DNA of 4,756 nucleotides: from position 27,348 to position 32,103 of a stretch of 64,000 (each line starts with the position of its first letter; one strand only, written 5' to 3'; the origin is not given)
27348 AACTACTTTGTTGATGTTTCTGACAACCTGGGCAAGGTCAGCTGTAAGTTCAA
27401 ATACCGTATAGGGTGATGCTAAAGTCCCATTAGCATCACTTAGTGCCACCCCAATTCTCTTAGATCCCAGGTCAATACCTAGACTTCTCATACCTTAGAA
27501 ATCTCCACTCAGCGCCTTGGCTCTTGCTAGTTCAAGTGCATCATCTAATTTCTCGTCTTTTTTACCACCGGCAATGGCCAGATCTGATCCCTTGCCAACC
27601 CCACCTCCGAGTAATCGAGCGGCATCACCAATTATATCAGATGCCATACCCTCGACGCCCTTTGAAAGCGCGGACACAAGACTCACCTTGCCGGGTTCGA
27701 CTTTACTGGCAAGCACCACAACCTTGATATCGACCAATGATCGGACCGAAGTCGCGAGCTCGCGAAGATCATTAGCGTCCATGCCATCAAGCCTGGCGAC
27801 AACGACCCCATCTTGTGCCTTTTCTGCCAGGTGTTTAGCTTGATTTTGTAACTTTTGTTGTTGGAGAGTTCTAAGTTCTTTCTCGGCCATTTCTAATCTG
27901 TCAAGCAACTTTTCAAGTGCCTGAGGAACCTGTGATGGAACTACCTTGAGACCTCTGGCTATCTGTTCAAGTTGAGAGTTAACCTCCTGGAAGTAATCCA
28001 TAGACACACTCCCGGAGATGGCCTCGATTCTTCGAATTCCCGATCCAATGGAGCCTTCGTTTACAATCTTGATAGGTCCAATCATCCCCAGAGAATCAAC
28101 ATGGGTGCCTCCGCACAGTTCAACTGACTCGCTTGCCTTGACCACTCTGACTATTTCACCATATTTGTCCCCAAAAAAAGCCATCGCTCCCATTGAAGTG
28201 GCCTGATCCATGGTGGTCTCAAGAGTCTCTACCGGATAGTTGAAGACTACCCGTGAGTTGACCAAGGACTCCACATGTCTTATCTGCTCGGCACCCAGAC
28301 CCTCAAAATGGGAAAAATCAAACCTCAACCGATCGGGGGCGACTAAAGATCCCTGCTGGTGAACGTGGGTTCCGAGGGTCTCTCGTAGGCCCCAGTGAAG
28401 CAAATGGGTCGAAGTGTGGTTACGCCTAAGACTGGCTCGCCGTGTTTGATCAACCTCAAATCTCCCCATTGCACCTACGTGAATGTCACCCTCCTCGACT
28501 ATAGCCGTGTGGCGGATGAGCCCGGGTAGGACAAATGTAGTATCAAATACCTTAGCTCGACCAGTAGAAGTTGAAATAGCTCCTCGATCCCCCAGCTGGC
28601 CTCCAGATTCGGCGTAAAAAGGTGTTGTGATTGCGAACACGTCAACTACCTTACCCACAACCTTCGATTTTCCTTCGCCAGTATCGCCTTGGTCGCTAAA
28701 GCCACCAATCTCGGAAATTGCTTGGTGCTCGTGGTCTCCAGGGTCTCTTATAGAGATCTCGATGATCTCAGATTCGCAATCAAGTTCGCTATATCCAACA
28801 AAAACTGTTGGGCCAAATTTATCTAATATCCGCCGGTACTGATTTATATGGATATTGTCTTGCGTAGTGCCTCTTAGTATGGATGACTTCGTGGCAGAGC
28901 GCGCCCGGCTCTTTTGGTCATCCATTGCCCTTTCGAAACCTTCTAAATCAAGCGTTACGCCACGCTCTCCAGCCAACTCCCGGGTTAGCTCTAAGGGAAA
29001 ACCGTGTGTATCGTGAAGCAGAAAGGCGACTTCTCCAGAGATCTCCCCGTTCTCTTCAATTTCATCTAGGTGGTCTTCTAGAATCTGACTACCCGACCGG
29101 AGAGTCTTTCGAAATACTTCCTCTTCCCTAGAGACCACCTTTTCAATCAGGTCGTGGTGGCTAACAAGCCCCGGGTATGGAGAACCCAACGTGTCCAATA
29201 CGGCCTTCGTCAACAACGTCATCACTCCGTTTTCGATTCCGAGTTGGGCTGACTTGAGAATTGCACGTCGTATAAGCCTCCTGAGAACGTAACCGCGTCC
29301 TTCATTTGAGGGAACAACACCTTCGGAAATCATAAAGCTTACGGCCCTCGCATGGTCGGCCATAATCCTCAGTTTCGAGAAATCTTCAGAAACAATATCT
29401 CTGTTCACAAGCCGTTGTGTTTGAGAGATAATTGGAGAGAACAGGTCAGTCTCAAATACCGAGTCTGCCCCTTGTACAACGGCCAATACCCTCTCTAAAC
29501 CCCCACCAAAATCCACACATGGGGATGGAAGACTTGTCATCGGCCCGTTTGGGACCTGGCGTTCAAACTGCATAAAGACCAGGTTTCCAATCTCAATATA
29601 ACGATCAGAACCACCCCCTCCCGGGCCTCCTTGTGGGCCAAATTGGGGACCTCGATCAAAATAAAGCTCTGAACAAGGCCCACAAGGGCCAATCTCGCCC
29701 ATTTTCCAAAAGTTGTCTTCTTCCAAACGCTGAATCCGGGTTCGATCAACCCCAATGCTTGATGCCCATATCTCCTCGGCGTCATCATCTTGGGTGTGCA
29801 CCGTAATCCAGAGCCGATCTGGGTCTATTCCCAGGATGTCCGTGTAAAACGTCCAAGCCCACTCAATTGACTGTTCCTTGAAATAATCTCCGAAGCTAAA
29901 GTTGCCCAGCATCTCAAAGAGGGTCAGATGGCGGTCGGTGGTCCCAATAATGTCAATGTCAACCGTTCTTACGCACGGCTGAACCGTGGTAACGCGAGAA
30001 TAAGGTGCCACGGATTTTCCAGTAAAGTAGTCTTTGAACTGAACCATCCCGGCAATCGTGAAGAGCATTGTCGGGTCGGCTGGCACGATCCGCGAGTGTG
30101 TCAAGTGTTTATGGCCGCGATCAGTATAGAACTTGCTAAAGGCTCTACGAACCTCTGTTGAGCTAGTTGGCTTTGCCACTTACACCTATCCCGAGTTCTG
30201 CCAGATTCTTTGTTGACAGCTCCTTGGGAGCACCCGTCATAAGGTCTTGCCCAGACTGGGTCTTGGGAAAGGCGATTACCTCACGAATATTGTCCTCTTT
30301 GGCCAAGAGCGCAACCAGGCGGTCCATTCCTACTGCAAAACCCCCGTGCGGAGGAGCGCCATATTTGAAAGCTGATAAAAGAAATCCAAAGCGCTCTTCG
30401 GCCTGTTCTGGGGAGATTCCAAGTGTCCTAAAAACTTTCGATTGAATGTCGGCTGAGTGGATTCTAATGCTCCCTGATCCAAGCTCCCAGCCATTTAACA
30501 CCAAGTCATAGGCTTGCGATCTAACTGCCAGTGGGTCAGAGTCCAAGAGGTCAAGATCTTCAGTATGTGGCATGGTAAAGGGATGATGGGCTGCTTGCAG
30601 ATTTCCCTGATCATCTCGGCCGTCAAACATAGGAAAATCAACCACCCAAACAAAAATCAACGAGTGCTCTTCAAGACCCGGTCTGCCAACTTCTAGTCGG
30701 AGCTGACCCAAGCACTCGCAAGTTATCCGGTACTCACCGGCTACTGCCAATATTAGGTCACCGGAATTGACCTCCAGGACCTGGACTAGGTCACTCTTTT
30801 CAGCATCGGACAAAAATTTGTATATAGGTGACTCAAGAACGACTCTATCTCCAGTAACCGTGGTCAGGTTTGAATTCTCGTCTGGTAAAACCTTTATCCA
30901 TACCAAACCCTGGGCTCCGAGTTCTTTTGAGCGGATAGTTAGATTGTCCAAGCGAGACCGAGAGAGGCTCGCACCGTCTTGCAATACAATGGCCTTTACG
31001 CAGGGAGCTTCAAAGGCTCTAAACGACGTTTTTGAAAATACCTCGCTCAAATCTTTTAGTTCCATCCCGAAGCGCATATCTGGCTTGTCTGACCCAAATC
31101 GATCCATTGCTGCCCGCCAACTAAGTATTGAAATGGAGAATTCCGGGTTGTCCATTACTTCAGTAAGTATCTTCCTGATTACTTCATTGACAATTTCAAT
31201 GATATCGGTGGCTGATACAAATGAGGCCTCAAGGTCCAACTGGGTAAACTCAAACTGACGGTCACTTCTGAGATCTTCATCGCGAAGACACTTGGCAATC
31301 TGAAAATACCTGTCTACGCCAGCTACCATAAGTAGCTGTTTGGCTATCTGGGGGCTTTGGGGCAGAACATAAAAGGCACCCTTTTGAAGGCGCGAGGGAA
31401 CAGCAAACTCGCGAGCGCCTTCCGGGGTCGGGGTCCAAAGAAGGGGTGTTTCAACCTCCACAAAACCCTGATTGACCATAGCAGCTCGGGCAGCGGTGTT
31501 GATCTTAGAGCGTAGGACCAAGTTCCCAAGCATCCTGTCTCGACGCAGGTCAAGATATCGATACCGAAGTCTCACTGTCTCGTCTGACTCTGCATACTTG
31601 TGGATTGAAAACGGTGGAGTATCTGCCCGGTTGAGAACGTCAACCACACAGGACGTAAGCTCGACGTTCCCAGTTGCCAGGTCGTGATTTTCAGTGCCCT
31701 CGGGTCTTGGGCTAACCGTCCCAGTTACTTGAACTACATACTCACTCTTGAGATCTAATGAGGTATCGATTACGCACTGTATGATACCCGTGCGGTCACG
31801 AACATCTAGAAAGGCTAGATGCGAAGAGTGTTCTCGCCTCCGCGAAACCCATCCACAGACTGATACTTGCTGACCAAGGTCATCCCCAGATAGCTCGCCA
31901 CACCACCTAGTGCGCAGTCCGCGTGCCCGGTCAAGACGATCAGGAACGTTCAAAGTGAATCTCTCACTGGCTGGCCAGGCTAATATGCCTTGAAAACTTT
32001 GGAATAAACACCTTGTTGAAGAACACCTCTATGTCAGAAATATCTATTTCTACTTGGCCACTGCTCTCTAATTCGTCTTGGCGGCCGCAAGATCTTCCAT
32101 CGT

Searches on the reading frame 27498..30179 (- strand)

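Call 76: search_protein_families(library=pfam, proteins=[window:27498-30179:-], max_evalue=0.00001)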
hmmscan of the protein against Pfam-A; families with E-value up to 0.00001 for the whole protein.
window:27498-30179:- (894 aa): 3 families
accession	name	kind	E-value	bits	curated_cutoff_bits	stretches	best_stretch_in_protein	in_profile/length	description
PF01411.24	tRNA-synt_2c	-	1.7e-165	552.2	30.3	1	9-579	1-551/552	tRNA synthetases class II (A)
PF07973.19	tRNA_SAD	-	9.2e-15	54.8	24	1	677-719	1-44/44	Threonyl and Alanyl tRNA synthetase second additional domain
PF02272.25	DHHA1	-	4.1e-07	30.8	25.9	1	790-887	2-98/102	DHHA1 domain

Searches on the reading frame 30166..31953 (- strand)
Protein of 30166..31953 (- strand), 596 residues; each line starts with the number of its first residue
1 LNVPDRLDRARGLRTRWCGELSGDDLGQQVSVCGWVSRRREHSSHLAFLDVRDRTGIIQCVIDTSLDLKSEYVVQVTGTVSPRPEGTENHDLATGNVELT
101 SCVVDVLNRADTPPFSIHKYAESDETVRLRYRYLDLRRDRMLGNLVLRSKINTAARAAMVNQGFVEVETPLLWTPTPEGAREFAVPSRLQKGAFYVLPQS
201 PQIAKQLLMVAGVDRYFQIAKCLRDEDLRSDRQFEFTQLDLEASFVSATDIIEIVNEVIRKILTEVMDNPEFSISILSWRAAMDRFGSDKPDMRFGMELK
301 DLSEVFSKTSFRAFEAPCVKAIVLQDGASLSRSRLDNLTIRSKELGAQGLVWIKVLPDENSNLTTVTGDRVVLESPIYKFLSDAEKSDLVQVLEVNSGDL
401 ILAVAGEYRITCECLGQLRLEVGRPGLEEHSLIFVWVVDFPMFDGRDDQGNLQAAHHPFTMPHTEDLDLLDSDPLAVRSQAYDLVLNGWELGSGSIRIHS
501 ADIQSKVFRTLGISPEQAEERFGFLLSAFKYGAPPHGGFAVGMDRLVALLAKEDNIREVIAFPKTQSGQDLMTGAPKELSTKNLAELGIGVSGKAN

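Call 76: search_protein_families(library=pfam, proteins=[window:30166-31953:-], max_evalue=0.00001)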
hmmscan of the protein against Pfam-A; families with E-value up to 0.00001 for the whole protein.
window:30166-31953:- (596 aa): 3 families
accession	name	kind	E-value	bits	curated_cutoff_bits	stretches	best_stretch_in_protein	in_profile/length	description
PF00152.25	tRNA-synt_2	-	2.7e-111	372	25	1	124-566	1-308/308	tRNA synthetases class II (D, K and N)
PF02938.19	GAD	-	3.9e-14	53.1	23.4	1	318-414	10-94/95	GAD domain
PF01336.31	tRNA_anti-codon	-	1.2e-13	51.2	27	1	30-86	1-63/75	OB-fold nucleic acid binding domain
